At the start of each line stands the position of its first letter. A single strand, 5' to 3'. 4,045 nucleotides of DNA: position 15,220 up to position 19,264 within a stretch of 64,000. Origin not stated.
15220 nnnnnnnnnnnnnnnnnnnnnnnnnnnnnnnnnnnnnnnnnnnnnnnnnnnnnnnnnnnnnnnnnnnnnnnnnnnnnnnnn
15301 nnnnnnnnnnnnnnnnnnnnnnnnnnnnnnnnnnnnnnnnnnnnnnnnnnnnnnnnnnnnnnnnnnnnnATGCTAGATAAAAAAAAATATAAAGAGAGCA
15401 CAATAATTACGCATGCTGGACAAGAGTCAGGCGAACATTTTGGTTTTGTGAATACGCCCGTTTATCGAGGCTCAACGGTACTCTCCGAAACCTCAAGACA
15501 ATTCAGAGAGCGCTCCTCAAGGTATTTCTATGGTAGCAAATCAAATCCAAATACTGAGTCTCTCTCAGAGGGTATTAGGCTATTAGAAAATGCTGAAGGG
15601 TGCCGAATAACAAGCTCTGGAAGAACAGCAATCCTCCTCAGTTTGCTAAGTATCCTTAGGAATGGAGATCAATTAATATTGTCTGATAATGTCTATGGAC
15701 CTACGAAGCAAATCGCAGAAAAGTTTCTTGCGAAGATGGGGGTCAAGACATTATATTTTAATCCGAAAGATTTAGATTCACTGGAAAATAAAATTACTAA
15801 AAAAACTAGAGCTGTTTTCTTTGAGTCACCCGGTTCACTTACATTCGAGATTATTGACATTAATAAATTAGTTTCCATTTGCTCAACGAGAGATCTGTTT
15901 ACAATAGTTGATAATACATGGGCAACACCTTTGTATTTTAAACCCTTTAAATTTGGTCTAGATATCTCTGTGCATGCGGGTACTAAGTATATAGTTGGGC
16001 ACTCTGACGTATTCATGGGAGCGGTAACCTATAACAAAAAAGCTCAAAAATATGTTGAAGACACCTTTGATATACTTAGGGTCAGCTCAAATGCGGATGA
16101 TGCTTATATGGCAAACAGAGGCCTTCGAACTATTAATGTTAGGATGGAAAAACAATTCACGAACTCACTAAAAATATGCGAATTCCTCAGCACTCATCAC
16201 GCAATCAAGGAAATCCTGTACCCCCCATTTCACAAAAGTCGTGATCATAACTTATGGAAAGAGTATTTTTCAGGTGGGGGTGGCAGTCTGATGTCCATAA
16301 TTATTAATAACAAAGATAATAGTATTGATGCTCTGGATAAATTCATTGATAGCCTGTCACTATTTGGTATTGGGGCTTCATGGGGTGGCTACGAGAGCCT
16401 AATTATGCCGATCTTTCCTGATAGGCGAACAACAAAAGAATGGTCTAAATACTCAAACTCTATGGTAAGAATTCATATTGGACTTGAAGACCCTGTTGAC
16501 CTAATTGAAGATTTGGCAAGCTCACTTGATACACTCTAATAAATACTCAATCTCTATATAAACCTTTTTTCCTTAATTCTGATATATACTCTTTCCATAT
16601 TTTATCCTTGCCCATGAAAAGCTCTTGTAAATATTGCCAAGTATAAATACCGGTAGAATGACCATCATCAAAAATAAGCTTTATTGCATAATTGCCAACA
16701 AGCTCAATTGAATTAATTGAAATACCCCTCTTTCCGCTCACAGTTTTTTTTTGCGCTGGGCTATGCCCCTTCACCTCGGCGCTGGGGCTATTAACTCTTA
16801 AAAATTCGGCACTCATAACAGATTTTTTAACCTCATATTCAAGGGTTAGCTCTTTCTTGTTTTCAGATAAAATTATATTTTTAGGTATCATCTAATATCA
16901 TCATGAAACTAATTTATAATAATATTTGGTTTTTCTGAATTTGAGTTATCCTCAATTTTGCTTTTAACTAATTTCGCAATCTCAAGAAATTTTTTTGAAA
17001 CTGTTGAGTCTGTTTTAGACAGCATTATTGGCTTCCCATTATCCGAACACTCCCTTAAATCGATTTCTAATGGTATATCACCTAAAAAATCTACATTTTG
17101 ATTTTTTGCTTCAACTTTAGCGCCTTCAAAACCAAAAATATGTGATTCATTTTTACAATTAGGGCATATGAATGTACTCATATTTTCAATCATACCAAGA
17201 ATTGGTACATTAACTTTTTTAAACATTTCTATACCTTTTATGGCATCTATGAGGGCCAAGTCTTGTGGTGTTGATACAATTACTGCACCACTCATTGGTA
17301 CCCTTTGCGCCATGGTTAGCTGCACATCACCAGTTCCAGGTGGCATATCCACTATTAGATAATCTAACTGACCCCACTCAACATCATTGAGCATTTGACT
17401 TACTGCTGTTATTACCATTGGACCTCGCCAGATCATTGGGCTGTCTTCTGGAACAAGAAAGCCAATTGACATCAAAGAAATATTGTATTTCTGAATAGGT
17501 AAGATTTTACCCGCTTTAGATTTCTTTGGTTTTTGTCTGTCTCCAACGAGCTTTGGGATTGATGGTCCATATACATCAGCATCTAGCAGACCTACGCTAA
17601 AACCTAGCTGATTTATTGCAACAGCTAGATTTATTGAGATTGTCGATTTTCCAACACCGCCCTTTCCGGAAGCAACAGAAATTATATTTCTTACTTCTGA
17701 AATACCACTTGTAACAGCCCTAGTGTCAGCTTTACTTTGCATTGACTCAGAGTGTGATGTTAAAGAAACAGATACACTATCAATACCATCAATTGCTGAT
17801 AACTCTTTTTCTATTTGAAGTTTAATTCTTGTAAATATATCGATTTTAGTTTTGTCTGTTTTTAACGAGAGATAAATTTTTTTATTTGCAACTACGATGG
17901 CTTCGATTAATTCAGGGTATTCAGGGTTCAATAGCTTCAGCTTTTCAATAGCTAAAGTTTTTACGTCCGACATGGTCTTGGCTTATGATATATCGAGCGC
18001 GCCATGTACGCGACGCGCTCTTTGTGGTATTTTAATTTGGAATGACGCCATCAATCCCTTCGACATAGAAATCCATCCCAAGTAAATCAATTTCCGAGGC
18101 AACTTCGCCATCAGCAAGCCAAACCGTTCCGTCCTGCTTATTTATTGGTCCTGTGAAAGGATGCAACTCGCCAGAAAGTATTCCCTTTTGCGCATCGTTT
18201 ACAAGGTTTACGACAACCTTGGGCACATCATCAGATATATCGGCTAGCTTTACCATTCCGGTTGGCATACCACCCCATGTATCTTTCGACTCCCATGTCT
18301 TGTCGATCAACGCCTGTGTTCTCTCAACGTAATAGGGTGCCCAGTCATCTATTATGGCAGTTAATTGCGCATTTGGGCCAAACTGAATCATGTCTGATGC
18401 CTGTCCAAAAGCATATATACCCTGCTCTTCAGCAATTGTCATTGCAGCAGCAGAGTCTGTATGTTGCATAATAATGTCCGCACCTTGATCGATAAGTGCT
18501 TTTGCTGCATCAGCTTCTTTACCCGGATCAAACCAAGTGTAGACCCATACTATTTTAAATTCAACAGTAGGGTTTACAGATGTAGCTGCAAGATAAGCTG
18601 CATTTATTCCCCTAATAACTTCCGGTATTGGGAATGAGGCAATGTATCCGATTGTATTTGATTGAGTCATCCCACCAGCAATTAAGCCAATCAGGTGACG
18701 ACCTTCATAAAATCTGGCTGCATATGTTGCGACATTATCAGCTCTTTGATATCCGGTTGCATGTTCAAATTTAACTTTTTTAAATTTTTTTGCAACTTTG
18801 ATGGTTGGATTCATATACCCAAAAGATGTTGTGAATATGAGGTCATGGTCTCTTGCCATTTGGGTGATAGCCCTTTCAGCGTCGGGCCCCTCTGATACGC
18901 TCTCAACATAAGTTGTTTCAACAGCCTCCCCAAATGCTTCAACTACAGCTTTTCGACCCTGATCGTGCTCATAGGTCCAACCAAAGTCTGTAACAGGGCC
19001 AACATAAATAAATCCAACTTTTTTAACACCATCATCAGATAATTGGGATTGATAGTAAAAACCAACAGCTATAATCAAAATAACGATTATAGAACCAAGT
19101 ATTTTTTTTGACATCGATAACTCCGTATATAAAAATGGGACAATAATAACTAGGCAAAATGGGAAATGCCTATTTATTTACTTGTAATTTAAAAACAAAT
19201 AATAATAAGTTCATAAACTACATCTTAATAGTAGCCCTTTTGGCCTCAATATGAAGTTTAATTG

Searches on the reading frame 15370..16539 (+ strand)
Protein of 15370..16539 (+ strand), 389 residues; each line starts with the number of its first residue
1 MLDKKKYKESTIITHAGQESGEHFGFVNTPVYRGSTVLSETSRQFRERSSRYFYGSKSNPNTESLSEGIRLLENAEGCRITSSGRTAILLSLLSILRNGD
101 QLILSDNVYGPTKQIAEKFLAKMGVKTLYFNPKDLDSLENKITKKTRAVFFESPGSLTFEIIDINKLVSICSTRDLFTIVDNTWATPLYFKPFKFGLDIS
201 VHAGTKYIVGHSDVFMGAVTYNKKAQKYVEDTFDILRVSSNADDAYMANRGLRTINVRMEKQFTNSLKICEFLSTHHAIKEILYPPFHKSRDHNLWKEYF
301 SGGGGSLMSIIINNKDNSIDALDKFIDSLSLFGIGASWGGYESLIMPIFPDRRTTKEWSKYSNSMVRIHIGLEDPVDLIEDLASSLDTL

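Call 7: search_protein_families(library=ncbifam, proteins=[window:15370-16539:+])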
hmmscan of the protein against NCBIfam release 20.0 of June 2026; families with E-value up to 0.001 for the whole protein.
window:15370-16539:+ (389 aa): 52 families (the best 25 are shown)
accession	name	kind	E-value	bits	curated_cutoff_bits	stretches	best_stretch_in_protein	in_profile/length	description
TIGR01324.1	cysta_beta_ly_B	equivalog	1.1e-102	343.6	365.9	1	11-387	1-375/377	cystathionine beta-lyase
NF004626.0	PRK05967.1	equivalog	2.9e-100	335.6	649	1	9-386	13-389/395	cystathionine beta-lyase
NF006538.0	PRK09028.1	equivalog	6.4e-94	314.8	655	1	6-387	3-387/396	cystathionine beta-lyase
NF041088.1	ala_glut_racmase_Arch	equivalog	3e-87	293.1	629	1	11-387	4-379/381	bifunctional L-alanine/L-glutamate racemase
NF005456.0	PRK07050.1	equivalog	1.8e-85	287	500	1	6-387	7-390/394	cystathionine beta-lyase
NF005990.0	PRK08114.1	equivalog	1.1e-81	274.6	634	1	8-387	5-392/395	cystathionine beta-lyase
TIGR01328.1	met_gam_lyase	equivalog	2.1e-69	234.3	549.7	1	9-389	4-391/391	methionine gamma-lyase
NF005871.0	PRK07811.1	equivalog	2.8e-67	227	513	1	6-387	10-387/389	cystathionine gamma-synthase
NF005810.0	PRK07671.1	equivalog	1.7e-66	224.8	594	1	8-386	2-376/377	bifunctional cystathionine gamma-lyase/homocysteine desulfhydrase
NF006347.0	PRK08574.1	equivalog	1.9e-65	221.1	477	1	14-387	7-383/385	cystathionine gamma-synthase family protein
NF004821.0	PRK06176.1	equivalog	1.6e-64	218.1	642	1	11-387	5-377/380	cystathionine gamma-synthase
NF004876.0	PRK06234.1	subfamily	2.1e-64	218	666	1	7-389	7-398/400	methionine gamma-lyase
TIGR02080.1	O_succ_thio_ly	equivalog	4.1e-64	216.7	504.55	1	8-387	3-380/382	cystathionine gamma-synthase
NF004627.0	PRK05968.1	subfamily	3.2e-63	213.9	508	1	18-387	17-385/389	hypothetical protein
NF006097.0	PRK08249.1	equivalog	8.6e-62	208.8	600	1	4-388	6-395/402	cystathionine gamma-synthase family protein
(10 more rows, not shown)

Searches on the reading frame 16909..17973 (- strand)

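Call 7: search_protein_families(library=ncbifam, proteins=[window:16909-17973:-])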
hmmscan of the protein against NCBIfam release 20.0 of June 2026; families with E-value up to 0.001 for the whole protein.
window:16909-17973:- (354 aa): 14 families
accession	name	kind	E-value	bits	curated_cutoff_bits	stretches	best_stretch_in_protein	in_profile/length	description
NF008669.0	PRK11670.1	equivalog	3.5e-103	345.3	348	1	44-340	60-353/369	iron-sulfur cluster carrier protein ApbC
NF041136.1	MrpORP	equivalog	1.9e-89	300.5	450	1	92-347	2-259/365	iron-sulfur cluster carrier protein MrpORP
TIGR01969.1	minD_arch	subfamily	8.4e-22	77.5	201.75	2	97-134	2-39/251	cell division ATPase MinD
TIGR01968.1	minD_bact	equivalog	9.1e-13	48.1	212.9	1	96-134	2-40/261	septum site-determining protein MinD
NF041546.1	ParA_partition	equivalog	4.8e-10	39.3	180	1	97-133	1-37/203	ParA family partition ATPase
TIGR03029.1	EpsG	equivalog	4.8e-08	32.5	313.8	1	92-264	100-273/274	chain length determinant protein tyrosine kinase EpsG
NF047398.1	AAA_KGGVGR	domain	1.3e-07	32.2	90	1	96-151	3-59/190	KGGVGR-motif variant AAA ATPase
TIGR01007.1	eps_fam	subfamily_domain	3.5e-07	30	108.05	1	96-264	18-188/204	polysaccharide biosynthesis tyrosine autokinase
TIGR03018.1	pepcterm_TyrKin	hypoth_equivalog_domain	8.3e-07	28.5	230.65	1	87-144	27-85/207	XrtA-associated tyrosine autokinase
NF033200.1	F430_CfbC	exception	2.7e-05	23.7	402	0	102-143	6-47/260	Ni-sirohydrochlorin a,c-diamide reductive cyclase ATP-dependent reductase subunit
NF008079.0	PRK10818.1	equivalog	3.5e-05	23.3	508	0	96-134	3-41/270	septum site-determining protein MinD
TIGR03371.1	cellulose_yhjQ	equivalog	4e-05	23.2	157.85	1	96-133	2-39/246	cellulose biosynthesis protein BcsQ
TIGR03815.1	CpaE_hom_Actino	equivalog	5.3e-05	22.5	154.45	1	97-145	113-161/340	septum site-determining protein Ssd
TIGR01281.1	DPOR_bchL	equivalog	0.00038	19.9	345.15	1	102-127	6-31/268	ferredoxin:protochlorophyllide reductase (ATP-dependent) iron-sulfur ATP-binding protein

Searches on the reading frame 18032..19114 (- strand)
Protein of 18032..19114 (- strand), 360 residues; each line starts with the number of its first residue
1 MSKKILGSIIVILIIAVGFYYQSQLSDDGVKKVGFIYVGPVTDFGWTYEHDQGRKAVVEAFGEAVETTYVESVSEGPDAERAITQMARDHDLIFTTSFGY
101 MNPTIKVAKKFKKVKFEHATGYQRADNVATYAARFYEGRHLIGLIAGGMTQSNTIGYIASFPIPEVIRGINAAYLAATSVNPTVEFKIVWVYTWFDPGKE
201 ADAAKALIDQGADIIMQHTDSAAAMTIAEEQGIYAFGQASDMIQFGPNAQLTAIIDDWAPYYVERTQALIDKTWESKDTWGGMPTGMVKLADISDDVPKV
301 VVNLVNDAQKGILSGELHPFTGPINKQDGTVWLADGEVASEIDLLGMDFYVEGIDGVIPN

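Call 7: search_protein_families(library=ncbifam, proteins=[window:18032-19114:-])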
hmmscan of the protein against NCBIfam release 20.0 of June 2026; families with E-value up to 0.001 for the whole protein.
window:18032-19114:- (360 aa): 1 family
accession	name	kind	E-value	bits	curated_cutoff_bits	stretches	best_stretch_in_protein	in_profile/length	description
NF047927.1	ABC_BMP_B6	equivalog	1.8e-12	47.1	400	1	30-318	2-298/314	putative B6 ABC transporter substrate-binding protein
